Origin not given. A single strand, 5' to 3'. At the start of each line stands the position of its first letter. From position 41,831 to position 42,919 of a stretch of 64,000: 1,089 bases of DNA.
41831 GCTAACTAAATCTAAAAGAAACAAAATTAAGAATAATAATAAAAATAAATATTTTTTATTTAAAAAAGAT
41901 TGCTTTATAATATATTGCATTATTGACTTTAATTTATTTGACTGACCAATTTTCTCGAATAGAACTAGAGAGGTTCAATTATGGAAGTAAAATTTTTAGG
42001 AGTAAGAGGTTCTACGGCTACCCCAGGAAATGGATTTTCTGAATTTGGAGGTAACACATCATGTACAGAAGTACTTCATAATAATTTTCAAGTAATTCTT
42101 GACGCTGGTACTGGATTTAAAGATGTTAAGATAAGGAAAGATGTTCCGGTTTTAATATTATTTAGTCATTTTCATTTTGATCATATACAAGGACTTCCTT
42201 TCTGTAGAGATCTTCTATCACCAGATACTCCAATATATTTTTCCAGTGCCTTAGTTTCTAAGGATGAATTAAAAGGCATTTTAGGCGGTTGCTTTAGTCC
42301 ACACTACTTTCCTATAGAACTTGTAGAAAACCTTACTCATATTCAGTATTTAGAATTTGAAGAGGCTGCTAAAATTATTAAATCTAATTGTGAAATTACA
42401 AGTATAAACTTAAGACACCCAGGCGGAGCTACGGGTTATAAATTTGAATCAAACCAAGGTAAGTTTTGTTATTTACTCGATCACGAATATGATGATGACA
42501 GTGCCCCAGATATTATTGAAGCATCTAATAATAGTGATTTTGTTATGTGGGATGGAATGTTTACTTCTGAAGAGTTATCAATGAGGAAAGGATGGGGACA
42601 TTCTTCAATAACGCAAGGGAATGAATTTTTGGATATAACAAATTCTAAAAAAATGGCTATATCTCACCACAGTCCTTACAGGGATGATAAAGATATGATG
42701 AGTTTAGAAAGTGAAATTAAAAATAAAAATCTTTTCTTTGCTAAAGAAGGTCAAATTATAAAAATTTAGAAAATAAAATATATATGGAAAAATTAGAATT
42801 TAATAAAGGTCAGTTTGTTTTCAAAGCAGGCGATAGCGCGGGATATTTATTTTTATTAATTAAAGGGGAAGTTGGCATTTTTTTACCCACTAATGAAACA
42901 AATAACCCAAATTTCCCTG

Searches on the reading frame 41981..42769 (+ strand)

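Call 69: search_protein_families(library=pfam, proteins=[window:41981-42769:+], max_evalue=0.00001)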
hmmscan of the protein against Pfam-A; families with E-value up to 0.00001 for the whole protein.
window:41981-42769:+ (262 aa): 1 family
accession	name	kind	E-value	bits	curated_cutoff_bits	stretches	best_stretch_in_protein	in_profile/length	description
PF12706.13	Lactamase_B_2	-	3.3e-14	53.4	27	1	52-230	25-200/200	Beta-lactamase superfamily domain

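Call 71: search_protein_families(library=ncbifam, proteins=[window:41981-42769:+], max_evalue=1e-8)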
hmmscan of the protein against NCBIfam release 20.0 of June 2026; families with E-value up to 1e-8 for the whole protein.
window:41981-42769:+ (262 aa): 2 families
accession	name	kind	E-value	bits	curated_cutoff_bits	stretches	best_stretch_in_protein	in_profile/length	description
TIGR02651.1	RNase_Z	equivalog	1.8e-13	50.3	292.95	0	171-261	209-301/302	ribonuclease Z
NF000801.0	PRK00055.1-3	equivalog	2.6e-13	49.7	252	0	174-262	215-303/307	ribonuclease Z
